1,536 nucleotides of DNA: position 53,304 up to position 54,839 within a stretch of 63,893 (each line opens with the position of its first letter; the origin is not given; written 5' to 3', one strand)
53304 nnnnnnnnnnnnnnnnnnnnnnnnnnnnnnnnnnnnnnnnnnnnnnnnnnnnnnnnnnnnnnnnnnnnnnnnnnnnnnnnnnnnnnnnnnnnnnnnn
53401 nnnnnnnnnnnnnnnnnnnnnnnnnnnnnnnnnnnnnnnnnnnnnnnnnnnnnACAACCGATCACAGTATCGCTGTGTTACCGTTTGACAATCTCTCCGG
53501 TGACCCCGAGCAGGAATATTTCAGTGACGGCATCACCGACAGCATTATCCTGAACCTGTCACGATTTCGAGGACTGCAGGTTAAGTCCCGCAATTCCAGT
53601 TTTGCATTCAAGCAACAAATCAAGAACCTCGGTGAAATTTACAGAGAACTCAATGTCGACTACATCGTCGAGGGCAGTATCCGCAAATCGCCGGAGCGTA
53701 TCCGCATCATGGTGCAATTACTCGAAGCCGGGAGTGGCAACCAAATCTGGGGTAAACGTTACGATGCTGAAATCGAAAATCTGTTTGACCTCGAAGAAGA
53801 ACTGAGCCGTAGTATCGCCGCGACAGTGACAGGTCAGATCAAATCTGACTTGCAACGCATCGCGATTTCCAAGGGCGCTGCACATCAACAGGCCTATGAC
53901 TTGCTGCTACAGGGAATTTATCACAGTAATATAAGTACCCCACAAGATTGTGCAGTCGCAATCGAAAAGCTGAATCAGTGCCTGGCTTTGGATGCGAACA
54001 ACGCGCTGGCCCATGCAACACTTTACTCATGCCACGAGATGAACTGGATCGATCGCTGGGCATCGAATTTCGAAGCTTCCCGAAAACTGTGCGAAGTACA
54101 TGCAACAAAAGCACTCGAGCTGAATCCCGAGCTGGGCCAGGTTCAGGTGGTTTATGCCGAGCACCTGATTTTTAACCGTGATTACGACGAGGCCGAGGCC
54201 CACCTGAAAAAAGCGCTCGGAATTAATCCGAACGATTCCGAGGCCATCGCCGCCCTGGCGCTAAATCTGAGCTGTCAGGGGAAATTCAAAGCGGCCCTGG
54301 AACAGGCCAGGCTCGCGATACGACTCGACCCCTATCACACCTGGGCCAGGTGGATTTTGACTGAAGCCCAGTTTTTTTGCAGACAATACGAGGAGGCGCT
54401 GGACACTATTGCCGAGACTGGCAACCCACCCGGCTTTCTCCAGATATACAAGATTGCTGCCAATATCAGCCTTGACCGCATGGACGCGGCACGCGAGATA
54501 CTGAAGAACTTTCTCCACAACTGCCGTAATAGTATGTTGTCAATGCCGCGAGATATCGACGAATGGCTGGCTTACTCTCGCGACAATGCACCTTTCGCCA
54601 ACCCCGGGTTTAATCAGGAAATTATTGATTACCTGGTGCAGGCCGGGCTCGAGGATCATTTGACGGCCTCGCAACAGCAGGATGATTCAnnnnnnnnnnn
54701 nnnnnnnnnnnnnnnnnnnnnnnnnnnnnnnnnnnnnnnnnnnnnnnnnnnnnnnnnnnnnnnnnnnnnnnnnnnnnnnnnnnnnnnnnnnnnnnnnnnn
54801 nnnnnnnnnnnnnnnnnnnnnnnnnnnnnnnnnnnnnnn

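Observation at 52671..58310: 1879-aa SARP/BTAD regulator carrying four complete tandem TolB-N-like plus TPR sensor modules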

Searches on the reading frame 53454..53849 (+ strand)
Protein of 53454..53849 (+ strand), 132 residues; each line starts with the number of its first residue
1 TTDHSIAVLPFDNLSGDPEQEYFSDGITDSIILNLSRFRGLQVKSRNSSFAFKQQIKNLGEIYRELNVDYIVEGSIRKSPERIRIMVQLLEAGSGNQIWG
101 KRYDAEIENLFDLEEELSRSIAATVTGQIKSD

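Call 62: search_solved_structures(query=A7, max_evalue=10)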
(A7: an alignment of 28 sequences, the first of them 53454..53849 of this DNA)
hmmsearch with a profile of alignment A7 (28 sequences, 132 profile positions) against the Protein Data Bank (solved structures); distinct sequences matched with E-value up to 10: 10.
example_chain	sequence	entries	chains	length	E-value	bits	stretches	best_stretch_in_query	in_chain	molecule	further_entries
9yfg_Hb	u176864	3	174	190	0.0041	20.4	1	4-92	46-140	FlgO domain-containing protein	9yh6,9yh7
9yds_Ab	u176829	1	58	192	0.0042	20.3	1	4-92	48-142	FlgO domain-containing protein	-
5t11_A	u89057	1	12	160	0.012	18.9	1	5-100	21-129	Uncharacterized protein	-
5t10_A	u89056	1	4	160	0.018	18.2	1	5-100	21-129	Uncharacterized protein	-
4q6l_A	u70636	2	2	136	0.45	13.7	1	24-100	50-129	Penicillin-binding protein activator LpoB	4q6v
1sr3_A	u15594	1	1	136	0.47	13.7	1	52-94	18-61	APO-CCME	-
8ce8_E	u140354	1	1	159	0.63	13.3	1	52-94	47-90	Cytochrome c-type biogenesis protein CcmE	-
8sua_A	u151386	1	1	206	0.78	13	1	38-121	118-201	DarR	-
8svd_A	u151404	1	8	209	0.81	12.9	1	38-121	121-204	DarR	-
4q6z_A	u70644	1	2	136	0.9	12.8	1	34-100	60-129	Penicillin-binding protein activator LpoB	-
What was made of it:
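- Closest known: TolB N-terminal domain / PelC / LpoB / FlgO-FlgT / CsgG fold group. Same: Profile hits to FlgO (E 0.004) and PelC (E 0.012) (call 62).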

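Call 65: predict_structure(alignment_id=A7)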
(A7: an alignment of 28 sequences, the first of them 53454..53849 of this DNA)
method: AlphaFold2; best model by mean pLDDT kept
length: 132 residues; sequences in the alignment: 28
mean_pLDDT: 90.4   pTM: 0.85
mean pLDDT of the five models: 90.4, 90.1, 89.9, 87.8, 86.8
residues with pLDDT >= 90: 93; 70-90: 32; 50-70: 6; < 50: 1
segments of 3 or more residues with pLDDT < 50: none
pLDDT, mean of each block of 10 residues (from residue 1): 86 90 94 94 90 82 92 95 96 94 95 95 81 48
secondary structure, 60 per line:
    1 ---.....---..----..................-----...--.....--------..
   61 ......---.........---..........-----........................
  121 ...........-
elements in order: E4-8 H18-35 E41-43 H46-50 H59-66 E70-78 E82-91 E97-106 H107-131

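Call 67: fold_search(model_id=the predicted structure, library=pdb)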
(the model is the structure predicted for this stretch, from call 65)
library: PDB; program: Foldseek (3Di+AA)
matches with E <= 10: 1500; with E <= 0.001: 61
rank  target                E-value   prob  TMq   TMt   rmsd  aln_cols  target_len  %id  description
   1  4hrv_B                1.2e-07  1.00  0.62  0.57   6.7       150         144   17  Crystal Structure of Lipoprotein GNA1162 from Neisseria meningitidis (released 2013-04-24)
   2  2w8b_A                2.4e-07  1.00  0.72  0.25   3.8       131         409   18  Crystal structure of processed TolB in complex with Pal (released 2009-02-17)
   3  4r40_A                2.5e-07  1.00  0.72  0.26   3.6       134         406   18  Crystal Structure of TolB/Pal complex from Yersinia pestis. (released 2014-09-03)
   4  3iax_A                2.5e-07  1.00  0.73  0.26   3.6       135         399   18  The crystal structure of the TolB box of Colicin A in complex with TolB reveals important differences in the recruitme (released 2009-10-13)
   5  2ivz_C                2.7e-07  1.00  0.70  0.25   4.2       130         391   18  Structure of TolB in complex with a peptide of the colicin E9 T- domain (released 2006-08-16)
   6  2w8b_B                3.0e-07  1.00  0.72  0.26   4.1       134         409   19  Crystal structure of processed TolB in complex with Pal (released 2009-02-17)
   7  2ivz_A                3.2e-07  1.00  0.70  0.25   4.3       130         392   18  Structure of TolB in complex with a peptide of the colicin E9 T- domain (released 2006-08-16)
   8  4pwz_B                3.2e-07  1.00  0.73  0.26   4.0       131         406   16  Crystal structure of TolB protein from Yersinia pestis CO92 (released 2014-04-02)
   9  4pwz_A                3.5e-07  1.00  0.73  0.26   3.8       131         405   16  Crystal structure of TolB protein from Yersinia pestis CO92 (released 2014-04-02)
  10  6pnv                  3.7e-07  1.00  0.74  0.26   3.7       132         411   18  1.42 Angstrom Resolution Crystal Structure of Translocation Protein TolB from Salmonella enterica (released 2019-07-17)
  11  2hqs_A                5.1e-07  1.00  0.71  0.25   3.8       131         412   18  Crystal structure of TolB/Pal complex (released 2007-04-03)
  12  9a2l_MODEL_1_A        5.4e-07  1.00  0.67  0.23   4.2       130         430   18  Model of E. coli TolB by in-cell photo-crosslinking MS and deep learning (released 2023-02-24)
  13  7mx5_B                5.7e-07  1.00  0.70  0.25   3.7       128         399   19  Crystal structure of TolB from Acinetobacter baumannii (released 2021-05-26)
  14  1c5k                  5.7e-07  1.00  0.72  0.26   3.3       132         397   18  THE STRUCTURE OF TOLB, AN ESSENTIAL COMPONENT OF THE TOL-DEPENDENT TRANSLOCATION SYSTEM AND ITS INTERACTIONS WITH THE TR (released 2000-12-06)
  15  4hrv_A                5.7e-07  1.00  0.64  0.61   4.4       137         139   18  Crystal Structure of Lipoprotein GNA1162 from Neisseria meningitidis (released 2013-04-24)
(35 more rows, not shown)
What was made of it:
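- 53454..54689 (+): Module 1 (aa 262-673): TolB-N-like alpha/beta domain at aa 265-387, flexible hinge at 389-403, TPR-like helices at 406-672, and an ...QAGLED tail. The alpha/beta model has pLDDT 90.4 and matches the TolB N-domain at TMq 0.70-0.74 (calls 65, 67).
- On TolB_N-like fold (Pfam PF04052 and relatives FlgO, LpoB, PelC): Foldseek gives TMq 0.70-0.74 and rmsd 3.3-4.3 A to TolB structures (call 67).
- Closest known: TolB N-terminal domain / PelC / LpoB / FlgO-FlgT / CsgG fold group. Same: The alpha/beta domain of each module has this fold (TMq 0.70-0.74 to TolB and 0.55-0.64 to PelC; call 67).
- The alpha/beta domain model (pLDDT 90.4) matches the TolB N-domain at TMq 0.70-0.74, and also PelC, LpoB, FlgT and CsgG (calls 65, 67). 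Several of the closest structural relatives of the alpha/beta domain are deposited as rings or ring complexes: the PelC dodecamer and the LPHT ring (call 67), and FlgO with 58-174 chains per entry (call 62).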

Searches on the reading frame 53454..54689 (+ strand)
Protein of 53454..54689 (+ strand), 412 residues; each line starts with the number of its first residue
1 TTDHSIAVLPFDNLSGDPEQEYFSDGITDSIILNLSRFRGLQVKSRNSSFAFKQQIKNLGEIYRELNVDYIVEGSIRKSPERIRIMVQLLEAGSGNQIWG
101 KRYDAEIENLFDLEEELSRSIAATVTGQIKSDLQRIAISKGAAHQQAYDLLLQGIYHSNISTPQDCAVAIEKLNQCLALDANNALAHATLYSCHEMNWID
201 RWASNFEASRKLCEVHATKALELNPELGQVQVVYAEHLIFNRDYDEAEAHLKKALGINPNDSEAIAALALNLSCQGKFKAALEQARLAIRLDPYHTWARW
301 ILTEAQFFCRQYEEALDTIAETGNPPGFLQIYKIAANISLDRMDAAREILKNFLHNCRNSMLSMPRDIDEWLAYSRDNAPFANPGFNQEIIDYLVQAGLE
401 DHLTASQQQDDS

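Call 19: search_solved_structures(query=window:53454-54689:+, max_evalue=1)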
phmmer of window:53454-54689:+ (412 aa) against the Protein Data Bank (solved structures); distinct sequences matched with E-value up to 1: 86 (the best 60 are shown).
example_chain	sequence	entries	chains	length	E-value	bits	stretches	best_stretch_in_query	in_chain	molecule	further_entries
9qhb_A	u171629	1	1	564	5.1e-24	88.4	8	217-317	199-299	Engineered tetratricopeptide repeat protein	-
8bu0_A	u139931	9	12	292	7.1e-16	61.6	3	218-317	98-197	Consensus tetratricopeptide repeat protein | Crystal structure of an 8-repeat consensus TPR superhelix with Zinc. | Monomer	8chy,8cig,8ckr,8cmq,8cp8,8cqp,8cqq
9qhc_A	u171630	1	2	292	3.6e-12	49.4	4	218-317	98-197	Engineered tetratricopeptide repeat protein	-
7obi_A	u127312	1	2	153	7.9e-09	38.4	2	242-297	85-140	CTPR-rv4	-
9gzg_A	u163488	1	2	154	1.2e-08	37.8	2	219-302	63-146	Engineered CTPR protein with glutamic acids for conductivity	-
2fo7_A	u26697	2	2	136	9e-08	34.9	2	242-316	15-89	SYNTHETIC CONSENSUS TPR PROTEIN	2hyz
8ch0_A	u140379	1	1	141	1e-07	34.7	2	242-302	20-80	Consensus tetratricopeptide repeat protein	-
1na0_A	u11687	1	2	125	9e-07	31.6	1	242-316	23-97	designed protein CTPR3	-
1w3b_A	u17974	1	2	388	1.2e-05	28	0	216-298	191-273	UDP-N-ACETYLGLUCOSAMINE--PEPTIDE N-ACETYLGLUCOSAMINYLTRANSFERASE 110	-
5fzr_A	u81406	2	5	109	1.4e-05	27.7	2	244-295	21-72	DESIGNED TPR PROTEIN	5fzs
6eou_A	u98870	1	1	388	1.8e-05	27.3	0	216-298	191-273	UDP-N-acetylglucosamine--peptide N-acetylglucosaminyltransferase 110 kDa subunit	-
7ntf_A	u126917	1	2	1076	3e-05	26.6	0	216-298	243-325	Isoform 1 of UDP-N-acetylglucosamine--peptide N-acetylglucosaminyltransferase 110 kDa subu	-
5fzq_A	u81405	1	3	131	4.6e-05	26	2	244-294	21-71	DESIGNED TPR PROTEIN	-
2wqh_A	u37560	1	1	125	6.4e-05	25.5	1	242-317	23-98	CTPR3Y3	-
6v8e_A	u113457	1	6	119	7.5e-05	25.3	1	242-302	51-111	Designed protein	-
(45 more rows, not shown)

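Call 87: search_protein_representatives(alignment_id=A6)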
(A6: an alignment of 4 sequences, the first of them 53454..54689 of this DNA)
Query: 4 sequences, 412 profile positions. Proteins with E-value up to 0.001 (for the whole library): 426124; up to 1e-10: 174806; up to 1e-30: 52447. The best 150 are listed.
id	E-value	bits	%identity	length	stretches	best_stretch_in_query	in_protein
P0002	0.0e+00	3625.7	-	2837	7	2-407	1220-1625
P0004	0.0e+00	2682.9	-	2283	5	1-411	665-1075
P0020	0.0e+00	2299.7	-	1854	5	1-405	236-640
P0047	0.0e+00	1643.9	-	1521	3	3-409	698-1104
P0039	0.0e+00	1567.8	-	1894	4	2-402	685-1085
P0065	0.0e+00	1318.3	-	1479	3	3-406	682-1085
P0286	0.0e+00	1288.1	-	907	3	6-408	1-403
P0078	0.0e+00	1094.4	-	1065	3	2-406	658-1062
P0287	0.0e+00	1020.5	-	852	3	3-406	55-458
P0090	2.6e-281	949.2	-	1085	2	2-404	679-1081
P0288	9.9e-260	878.1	-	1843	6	5-354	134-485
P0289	1.9e-242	821.2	-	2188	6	3-234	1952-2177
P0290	3.4e-237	803.9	-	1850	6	1-399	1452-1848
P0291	7.1e-234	792.9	-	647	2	1-401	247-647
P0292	4.0e-233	790.5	-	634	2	54-407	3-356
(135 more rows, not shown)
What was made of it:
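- Closest known: Single-module wHTH/BTAD/cyclase - TolB-N-like - TPR proteins. Same: The module family is very large: 52,447 representatives at E<=1e-30 (call 87).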
